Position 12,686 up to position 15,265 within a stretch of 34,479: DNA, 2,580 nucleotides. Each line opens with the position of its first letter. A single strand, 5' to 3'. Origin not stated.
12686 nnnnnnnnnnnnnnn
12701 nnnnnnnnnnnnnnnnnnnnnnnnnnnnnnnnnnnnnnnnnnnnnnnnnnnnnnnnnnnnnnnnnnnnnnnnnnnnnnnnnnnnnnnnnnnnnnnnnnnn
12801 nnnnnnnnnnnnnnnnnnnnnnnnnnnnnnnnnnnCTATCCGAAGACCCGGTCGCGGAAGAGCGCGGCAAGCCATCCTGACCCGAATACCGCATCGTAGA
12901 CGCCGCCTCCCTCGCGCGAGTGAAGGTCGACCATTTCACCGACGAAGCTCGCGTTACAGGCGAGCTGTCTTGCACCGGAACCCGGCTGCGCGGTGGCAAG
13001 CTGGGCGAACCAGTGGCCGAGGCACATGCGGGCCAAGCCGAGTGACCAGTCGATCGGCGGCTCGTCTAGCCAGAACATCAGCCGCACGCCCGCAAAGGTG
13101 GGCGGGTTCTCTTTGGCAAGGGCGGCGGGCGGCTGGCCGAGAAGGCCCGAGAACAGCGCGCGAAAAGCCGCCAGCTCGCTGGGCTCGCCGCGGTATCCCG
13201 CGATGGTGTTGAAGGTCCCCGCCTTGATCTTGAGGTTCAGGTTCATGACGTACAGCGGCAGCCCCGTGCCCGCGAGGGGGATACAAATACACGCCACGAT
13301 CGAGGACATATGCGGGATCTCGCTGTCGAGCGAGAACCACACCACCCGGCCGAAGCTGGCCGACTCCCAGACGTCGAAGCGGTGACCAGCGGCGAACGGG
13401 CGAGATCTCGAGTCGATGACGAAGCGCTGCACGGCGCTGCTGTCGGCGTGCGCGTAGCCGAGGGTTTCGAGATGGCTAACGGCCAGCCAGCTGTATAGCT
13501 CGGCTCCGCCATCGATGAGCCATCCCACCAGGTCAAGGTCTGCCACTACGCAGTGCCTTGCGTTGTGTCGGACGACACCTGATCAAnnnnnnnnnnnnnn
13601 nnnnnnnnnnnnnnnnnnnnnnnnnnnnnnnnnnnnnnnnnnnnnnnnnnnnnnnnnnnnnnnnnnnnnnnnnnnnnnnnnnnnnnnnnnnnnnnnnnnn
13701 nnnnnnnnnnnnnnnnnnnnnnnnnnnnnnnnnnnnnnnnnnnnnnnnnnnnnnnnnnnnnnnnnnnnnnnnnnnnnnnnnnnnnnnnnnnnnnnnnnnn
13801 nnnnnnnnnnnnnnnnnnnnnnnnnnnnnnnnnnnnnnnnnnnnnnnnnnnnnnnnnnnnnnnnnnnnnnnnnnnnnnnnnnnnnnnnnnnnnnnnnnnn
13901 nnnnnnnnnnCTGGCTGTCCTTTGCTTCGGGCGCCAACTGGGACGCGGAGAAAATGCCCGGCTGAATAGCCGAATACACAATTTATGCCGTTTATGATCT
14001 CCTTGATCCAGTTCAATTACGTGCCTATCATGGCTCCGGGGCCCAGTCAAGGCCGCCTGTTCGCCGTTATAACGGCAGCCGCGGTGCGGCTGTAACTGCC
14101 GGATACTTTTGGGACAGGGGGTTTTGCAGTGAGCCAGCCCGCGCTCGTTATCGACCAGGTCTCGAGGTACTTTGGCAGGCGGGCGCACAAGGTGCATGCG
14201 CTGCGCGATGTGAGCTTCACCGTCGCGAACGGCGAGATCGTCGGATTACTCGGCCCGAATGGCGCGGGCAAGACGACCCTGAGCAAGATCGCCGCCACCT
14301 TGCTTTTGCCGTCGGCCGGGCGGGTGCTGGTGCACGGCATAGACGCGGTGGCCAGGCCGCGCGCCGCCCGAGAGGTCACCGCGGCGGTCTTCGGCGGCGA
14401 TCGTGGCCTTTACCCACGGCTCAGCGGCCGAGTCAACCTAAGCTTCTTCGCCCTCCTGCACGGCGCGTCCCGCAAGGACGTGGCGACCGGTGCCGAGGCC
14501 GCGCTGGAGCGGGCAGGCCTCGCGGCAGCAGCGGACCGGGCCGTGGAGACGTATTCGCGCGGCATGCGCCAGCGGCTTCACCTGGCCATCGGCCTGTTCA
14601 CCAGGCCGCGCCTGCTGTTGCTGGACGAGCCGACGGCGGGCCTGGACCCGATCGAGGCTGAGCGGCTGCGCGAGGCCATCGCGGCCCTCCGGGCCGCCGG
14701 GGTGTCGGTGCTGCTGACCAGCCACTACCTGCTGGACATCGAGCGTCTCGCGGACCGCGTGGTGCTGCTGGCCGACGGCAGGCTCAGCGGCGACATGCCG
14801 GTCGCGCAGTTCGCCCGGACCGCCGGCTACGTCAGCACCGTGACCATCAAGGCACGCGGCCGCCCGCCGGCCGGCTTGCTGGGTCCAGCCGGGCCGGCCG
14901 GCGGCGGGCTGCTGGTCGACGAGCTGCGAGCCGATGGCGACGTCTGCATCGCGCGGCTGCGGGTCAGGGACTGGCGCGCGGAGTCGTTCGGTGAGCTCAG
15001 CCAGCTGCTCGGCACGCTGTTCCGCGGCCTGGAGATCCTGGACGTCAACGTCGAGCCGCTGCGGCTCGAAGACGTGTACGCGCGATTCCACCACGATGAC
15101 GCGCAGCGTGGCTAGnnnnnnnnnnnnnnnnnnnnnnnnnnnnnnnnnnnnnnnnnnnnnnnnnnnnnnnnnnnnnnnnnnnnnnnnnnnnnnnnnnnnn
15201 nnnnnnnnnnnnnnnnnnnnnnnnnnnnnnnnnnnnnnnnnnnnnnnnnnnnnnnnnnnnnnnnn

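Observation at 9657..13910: Operon pairing a bilin-reductase-like protein with a B12-radical SAM and a HemN-like radical SAM enzyme: candidate oxygen-independent tetrapyrrole-processing or novel tailoring system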

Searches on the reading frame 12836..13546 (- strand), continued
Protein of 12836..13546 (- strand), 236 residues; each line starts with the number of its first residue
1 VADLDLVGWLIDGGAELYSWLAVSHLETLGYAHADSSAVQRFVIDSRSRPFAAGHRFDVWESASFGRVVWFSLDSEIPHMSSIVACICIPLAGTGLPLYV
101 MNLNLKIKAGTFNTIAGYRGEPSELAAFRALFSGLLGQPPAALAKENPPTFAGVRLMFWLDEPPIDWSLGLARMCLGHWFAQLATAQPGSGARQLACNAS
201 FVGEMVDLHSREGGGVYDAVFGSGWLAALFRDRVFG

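Call 33: search_protein_families(library=pfam, alignment_id=A1, max_evalue=10)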
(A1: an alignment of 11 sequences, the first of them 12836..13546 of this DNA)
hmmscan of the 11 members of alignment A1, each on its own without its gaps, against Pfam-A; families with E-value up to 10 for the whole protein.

A. member 1, window:12836-13546:- (236 aa): 0 families

B. families by the number of members that match (of 11 scanned): 0 families

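Call 50: search_protein_representatives(alignment_id=A1)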
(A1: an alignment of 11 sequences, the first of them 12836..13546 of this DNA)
Query: 11 sequences, 237 profile positions. Proteins with E-value up to 0.001 (for the whole library): 19; up to 1e-10: 19; up to 1e-30: 15. The best 19 are listed.
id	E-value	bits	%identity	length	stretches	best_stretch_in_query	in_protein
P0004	1.7e-108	378.0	-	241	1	2-237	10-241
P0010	8.7e-98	342.9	-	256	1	3-236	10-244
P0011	7.0e-90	317.1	-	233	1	1-237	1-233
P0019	4.3e-70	252.3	-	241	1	2-237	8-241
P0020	3.0e-69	249.5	-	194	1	60-236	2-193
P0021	2.0e-66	240.3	-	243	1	1-236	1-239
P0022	1.0e-58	215.1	-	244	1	3-237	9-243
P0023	2.2e-55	204.2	-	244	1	3-235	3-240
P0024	4.1e-49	183.6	-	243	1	3-236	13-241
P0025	2.5e-48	181.0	-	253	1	5-235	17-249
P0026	1.5e-45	171.9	-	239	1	4-236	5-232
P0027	1.8e-38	148.8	-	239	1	5-233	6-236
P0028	6.4e-35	137.2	-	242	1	7-235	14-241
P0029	1.6e-33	132.5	-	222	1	30-236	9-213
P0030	1.0e-30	123.4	-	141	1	101-236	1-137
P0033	7.8e-23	97.6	-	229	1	26-233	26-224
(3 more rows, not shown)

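Call 51: find_encoding_contigs(protein=P0027, flank=10000, max_places=3)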
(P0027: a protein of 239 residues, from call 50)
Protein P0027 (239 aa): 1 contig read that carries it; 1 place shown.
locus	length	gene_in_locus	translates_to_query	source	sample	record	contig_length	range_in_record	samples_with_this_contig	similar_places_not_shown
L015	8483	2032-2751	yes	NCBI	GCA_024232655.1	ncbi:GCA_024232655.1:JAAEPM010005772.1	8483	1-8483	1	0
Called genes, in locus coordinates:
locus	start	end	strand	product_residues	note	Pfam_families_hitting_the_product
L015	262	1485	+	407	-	PF04055:Radical_SAM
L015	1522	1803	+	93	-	-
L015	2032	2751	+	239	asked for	-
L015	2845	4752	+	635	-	PF04055:Radical_SAM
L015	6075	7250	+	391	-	PF07690:MFS_1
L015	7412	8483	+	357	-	PF04986:Y2_Tnp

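Call 52: find_encoding_contigs(protein=P0033, flank=10000, max_places=3)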
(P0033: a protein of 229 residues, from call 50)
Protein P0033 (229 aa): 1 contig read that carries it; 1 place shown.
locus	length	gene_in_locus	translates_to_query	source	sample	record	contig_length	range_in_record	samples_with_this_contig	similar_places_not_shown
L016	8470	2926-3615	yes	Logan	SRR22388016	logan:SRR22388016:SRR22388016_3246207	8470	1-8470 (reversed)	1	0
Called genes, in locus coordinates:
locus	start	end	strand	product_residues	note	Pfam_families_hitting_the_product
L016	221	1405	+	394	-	-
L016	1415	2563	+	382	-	PF04055:Radical_SAM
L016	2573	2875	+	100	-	-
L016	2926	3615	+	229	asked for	-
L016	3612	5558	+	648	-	PF04055:Radical_SAM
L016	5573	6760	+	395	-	PF07690:MFS_1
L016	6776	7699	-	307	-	PF01476:LysM, PF03734:YkuD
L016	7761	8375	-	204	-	PF00929:RNase_T, PF16473:Rv2179c-like (weak)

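Call 60: find_related_loci(query=A5, collection=metagenome_contigs, flank=10000)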
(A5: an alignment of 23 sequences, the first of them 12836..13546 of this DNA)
Query A5 (236 aa) in metagenome_contigs; peptide patterns used: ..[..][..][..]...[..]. (x = any residue, [..] = any of these).
77 stretches matched a pattern; 5 encode a relative of the query (tblastn E <= 1e-3); 5 distinct loci.
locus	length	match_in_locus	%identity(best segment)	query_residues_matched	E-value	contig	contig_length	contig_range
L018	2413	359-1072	40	1-236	4e-48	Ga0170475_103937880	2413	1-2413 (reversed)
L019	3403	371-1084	37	3-236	3e-41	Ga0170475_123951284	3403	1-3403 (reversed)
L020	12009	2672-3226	26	51-234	8e-22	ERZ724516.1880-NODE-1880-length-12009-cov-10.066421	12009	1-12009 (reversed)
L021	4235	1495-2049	26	51-234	7e-22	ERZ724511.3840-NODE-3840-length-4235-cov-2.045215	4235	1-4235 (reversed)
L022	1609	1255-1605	30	5-125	3e-11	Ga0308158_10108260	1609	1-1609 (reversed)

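Call 62: search_protein_families(library=pfam, proteins=[L020:392-1627:+, L020:1648-2004:+, L020:2046-2525:+, L020:2504-3232:+, L020:3229-5166:+, L020:5186-5758:+, L020:5793-8228:+, L020:8236-10461:+, L020:10503-11255:+, L020:54-404:+], max_evalue=0.01)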
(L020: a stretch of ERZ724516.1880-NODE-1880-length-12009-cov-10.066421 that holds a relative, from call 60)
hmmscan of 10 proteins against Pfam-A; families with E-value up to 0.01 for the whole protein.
L020:392-1627:+ (411 aa): 4 families
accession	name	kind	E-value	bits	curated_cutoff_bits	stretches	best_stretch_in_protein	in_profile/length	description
PF02655.19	ATP-grasp_3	-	7e-07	29.9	23.2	1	118-297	2-159/160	ATP-grasp domain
PF13535.11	ATP-grasp_4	-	1.5e-06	28.3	27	1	156-295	2-152/160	ATP-grasp domain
PF14397.11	ATPgrasp_ST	-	2.9e-05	23.9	31.4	1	109-184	10-88/278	Sugar-transfer associated ATP-grasp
PF02786.22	CPSase_L_D2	-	0.0076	16.2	19.8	0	119-326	1-209/211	Carbamoyl-phosphate synthase L chain, ATP binding domain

L020:1648-2004:+ (118 aa): 0 families

L020:2046-2525:+ (159 aa): 6 families
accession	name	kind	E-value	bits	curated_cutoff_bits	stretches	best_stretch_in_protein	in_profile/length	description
PF00583.31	Acetyltransf_1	-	2.1e-11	44.5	20.7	1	49-133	34-116/116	Acetyltransferase (GNAT) family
PF13420.13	Acetyltransf_4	-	3.1e-08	34.2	24.3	1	2-143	1-144/155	Acetyltransferase (GNAT) domain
PF13302.13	Acetyltransf_3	-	2.2e-07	32.1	25.4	1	3-133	5-137/138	Acetyltransferase (GNAT) domain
PF13508.13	Acetyltransf_7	-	3.9e-07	30.8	27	1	51-133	6-82/84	Acetyltransferase (GNAT) domain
PF08445.16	FR47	-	2.6e-05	24.5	22.1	1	84-134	29-78/86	FR47-like protein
PF13673.13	Acetyltransf_10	-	4.4e-05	23.9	23.6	1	77-137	53-111/128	Acetyltransferase (GNAT) domain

L020:2504-3232:+ (242 aa): 0 families

L020:3229-5166:+ (645 aa): 1 family
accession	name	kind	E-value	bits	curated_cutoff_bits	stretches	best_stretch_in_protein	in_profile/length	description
PF04055.27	Radical_SAM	-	8.6e-12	46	29.5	1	297-456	4-166/166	Radical SAM superfamily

L020:5186-5758:+ (190 aa): 1 family
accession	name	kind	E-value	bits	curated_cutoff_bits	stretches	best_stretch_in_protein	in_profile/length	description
PF20221.3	DUF6580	-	2e-25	90.3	27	1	6-165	9-148/162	Family of unknown function (DUF6580)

L020:5793-8228:+ (811 aa): 3 families
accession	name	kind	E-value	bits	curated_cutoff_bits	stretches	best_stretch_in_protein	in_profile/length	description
PF14905.12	OMP_b-brl_3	-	1.3e-75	255.4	27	1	385-787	4-408/408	Outer membrane protein beta-barrel family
PF07715.20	Plug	-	4e-06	27.7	23.9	1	149-226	23-107/107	TonB-dependent Receptor Plug Domain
PF13715.12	CarbopepD_reg_2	-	0.0099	16.3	32.2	0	46-114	14-80/88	CarboxypepD_reg-like domain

L020:8236-10461:+ (741 aa): 10 families
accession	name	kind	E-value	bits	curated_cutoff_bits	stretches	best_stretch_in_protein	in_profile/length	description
PF03412.21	Peptidase_C39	-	5.9e-32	110.7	22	1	8-132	2-123/133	Peptidase C39 family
PF00005.33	ABC_tran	-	4.5e-28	99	25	1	517-666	1-137/137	ABC transporter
PF00664.28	ABC_membrane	-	1.5e-26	94.2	28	1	177-445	2-273/274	ABC transporter transmembrane region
PF02463.25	SMC_N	-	1.7e-08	34.6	40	1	637-707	136-210/220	RecF/RecN/SMC N terminal domain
PF13401.12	AAA_22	-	0.00014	22.7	27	1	527-668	5-96/130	AAA domain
PF13555.12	AAA_29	-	0.00026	21.1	27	1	522-545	17-40/61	P-loop containing region of AAA domain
PF13529.12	Peptidase_C39_2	-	0.0012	19.9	24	1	7-50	2-46/143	Peptidase_C39 like family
PF13304.12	AAA_21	-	0.0012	19.4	27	1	529-550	1-22/304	AAA domain, putative AbiEii toxin, Type IV TA system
PF03193.22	RsgA_GTPase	-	0.0019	18.5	30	1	493-549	73-128/174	RsgA GTPase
PF09818.15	ABC_ATPase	-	0.0053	16.3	23.2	0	615-687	136-207/283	P-loop domain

L020:10503-11255:+ (250 aa): 1 family
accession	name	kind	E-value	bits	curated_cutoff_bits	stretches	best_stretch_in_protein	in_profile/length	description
PF03177.20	Nucleoporin_C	-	0.0015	17.8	25.9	1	69-182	233-339/672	Non-repetitive/WGA-negative nucleoporin C-terminal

L020:54-404:+ (116 aa): 0 families

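Call 76: search_protein_families(library=ncbifam, proteins=[L020:392-1627:+], max_evalue=0.001)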
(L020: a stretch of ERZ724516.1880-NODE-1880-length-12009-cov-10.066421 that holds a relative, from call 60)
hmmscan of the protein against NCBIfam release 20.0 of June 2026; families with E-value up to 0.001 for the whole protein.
L020:392-1627:+ (411 aa): 16 families
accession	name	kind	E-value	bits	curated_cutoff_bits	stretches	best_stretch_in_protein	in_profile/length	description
NF005543.0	PRK07206.1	subfamily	7.6e-12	44.6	302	1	48-321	40-314/416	hypothetical protein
NF002563.0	PRK02186.1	subfamily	3.5e-10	38.8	625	1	70-354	58-335/890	argininosuccinate lyase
NF009402.0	PRK12767.1-1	equivalog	5.7e-08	31.9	218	1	50-299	42-280/329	carbamoyl phosphate synthase-like protein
NF041595.1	dap_A_syn_DdaF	equivalog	4e-07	29.1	840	1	65-374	61-380/424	dapdiamide A synthase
TIGR01161.1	purK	equivalog_domain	1.3e-06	27.9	318.4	1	105-295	84-266/362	5-(carboxyamino)imidazole ribonucleotide synthase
TIGR01205.1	D_ala_D_alaTIGR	subfamily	1.5e-06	27.4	245.65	1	119-293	106-285/318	D-alanine--D-alanine ligase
TIGR01369.1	CPSaseII_lrg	equivalog_domain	1.4e-05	22.9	1027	1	67-330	615-874/1052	carbamoyl-phosphate synthase (glutamine-hydrolyzing) large subunit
NF002378.0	PRK01372.1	subfamily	1.7e-05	23.7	243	1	119-295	100-271/305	D-alanine--D-alanine ligase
NF002526.0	PRK01966.1-2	equivalog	0.00013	20.9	449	1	119-183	135-204/362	D-alanine--D-alanine ligase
NF004679.0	PRK06019.1-5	equivalog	0.00013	20.9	326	1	108-205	88-182/376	5-(carboxyamino)imidazole ribonucleotide synthase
NF003671.0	PRK05294.1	equivalog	0.00015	19.5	599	1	91-330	638-871/1058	carbamoyl-phosphate synthase large subunit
TIGR02144.1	LysX_arch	equivalog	0.00017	20.8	275.6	1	90-203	58-171/281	lysine biosynthesis protein LysX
NF053643.1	Ddl_archaea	equivalog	0.00024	20.2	500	1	112-335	99-311/367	putative pseudomurein biosynthesis ATP-grasp protein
TIGR00768.1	rimK_fam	subfamily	0.00027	20.4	143.4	1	109-194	77-159/276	RimK family alpha-L-glutamate ligase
NF009405.0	PRK12767.1-4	equivalog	0.00059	18.9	390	1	112-190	105-178/320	carbamoyl phosphate synthase-like protein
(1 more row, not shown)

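Call 95: search_protein_families(library=padloc, proteins=[window:12836-13546:-], max_evalue=0.01)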
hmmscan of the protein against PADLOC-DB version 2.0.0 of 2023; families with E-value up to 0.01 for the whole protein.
window:12836-13546:- (236 aa): 0 families

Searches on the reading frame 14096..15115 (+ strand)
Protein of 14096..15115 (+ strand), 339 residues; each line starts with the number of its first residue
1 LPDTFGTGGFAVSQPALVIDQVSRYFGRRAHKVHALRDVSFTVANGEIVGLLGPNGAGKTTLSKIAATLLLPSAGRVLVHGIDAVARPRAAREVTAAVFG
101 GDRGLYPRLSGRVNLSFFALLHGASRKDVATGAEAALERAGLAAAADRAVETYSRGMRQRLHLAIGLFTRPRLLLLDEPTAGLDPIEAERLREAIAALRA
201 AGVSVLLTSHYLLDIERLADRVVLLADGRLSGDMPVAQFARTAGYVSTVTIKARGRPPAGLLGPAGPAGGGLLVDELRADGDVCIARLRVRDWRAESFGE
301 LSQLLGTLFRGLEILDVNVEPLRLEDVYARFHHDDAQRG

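Call 11: search_protein_families(library=pfam, proteins=[window:14096-15115:+], max_evalue=0.001)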
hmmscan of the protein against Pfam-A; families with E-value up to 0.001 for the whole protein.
window:14096-15115:+ (339 aa): 2 families
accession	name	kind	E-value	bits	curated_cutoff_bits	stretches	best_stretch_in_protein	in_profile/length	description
PF00005.33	ABC_tran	-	1.9e-28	100.2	25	1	36-181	1-137/137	ABC transporter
PF13304.12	AAA_21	-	1.5e-10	42.1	27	1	151-210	236-298/304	AAA domain, putative AbiEii toxin, Type IV TA system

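Call 27: search_protein_families(library=ncbifam, proteins=[window:14129-15115:+], max_evalue=0.00001)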
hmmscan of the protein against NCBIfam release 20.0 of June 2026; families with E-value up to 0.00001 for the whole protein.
window:14129-15115:+ (328 aa): 186 families (the best 25 are shown)
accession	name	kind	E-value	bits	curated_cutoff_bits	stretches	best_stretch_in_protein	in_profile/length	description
TIGR01188.1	drrA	subfamily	2.4e-58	197.8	312.45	1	21-219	5-202/302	daunorubicin resistance ABC transporter, ATP-binding protein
TIGR03864.1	PQQ_ABC_ATP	hypoth_equivalog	4.5e-43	147.4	302.25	1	5-231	1-222/236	ABC transporter, ATP-binding subunit, PQQ-dependent alcohol dehydrogenase system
TIGR03740.1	galliderm_ABC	subfamily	1.8e-39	135.7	309.75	1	8-220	3-203/223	lantibiotic protection ABC transporter ATP-binding subunit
TIGR03522.1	GldA_ABC_ATP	equivalog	1.1e-38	133.4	402.6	1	7-228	4-219/301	gliding motility-associated ABC transporter ATP-binding subunit GldA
TIGR01288.1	nodI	equivalog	1.4e-38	132.7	424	1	9-218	8-212/303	nodulation factor ABC transporter ATP-binding protein NodI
NF010059.0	PRK13536.1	equivalog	1.8e-38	132.2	549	1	8-218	46-251/342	nodulation factor ABC transporter ATP-binding protein NodI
NF010060.0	PRK13537.1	equivalog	9.8e-37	126.5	521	1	3-219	13-224/314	nodulation factor ABC transporter ATP-binding protein NodI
NF033858.1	ABC2_perm_RbbA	equivalog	2.1e-34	118.6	1050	1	18-220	275-477/909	ribosome-associated ATPase/putative transporter RbbA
TIGR04406.1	LPS_export_lptB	equivalog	9.4e-34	116.7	240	1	11-219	7-213/239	LPS export ABC transporter ATP-binding protein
TIGR03265.1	PhnT2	equivalog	1.3e-31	110.1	457.7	1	3-219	2-213/353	putative 2-aminoethylphosphonate ABC transporter ATP-binding protein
TIGR01189.1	ccmA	equivalog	4.2e-31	108.2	131.6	1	22-206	13-192/198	heme ABC exporter ATP-binding protein CcmA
TIGR04521.1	ECF_ATPase_2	equivalog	1.4e-30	106.4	330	1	11-228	6-232/279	energy-coupling factor transporter ATPase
TIGR03873.1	F420-0_ABC_ATP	hypoth_equivalog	2.9e-30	105.4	372.4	1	17-224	9-220/256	putative F420-0 ABC transporter ATP-binding protein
NF000106.1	40850658_otr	exception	1.9e-29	102.9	750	1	20-231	24-234/351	oxytetracycline efflux ABC transporter Otr(C) ATP-binding subunit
TIGR01166.1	cbiO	subfamily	2e-29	102.4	211.8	1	21-199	4-185/190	cobalt ABC transporter, ATP-binding protein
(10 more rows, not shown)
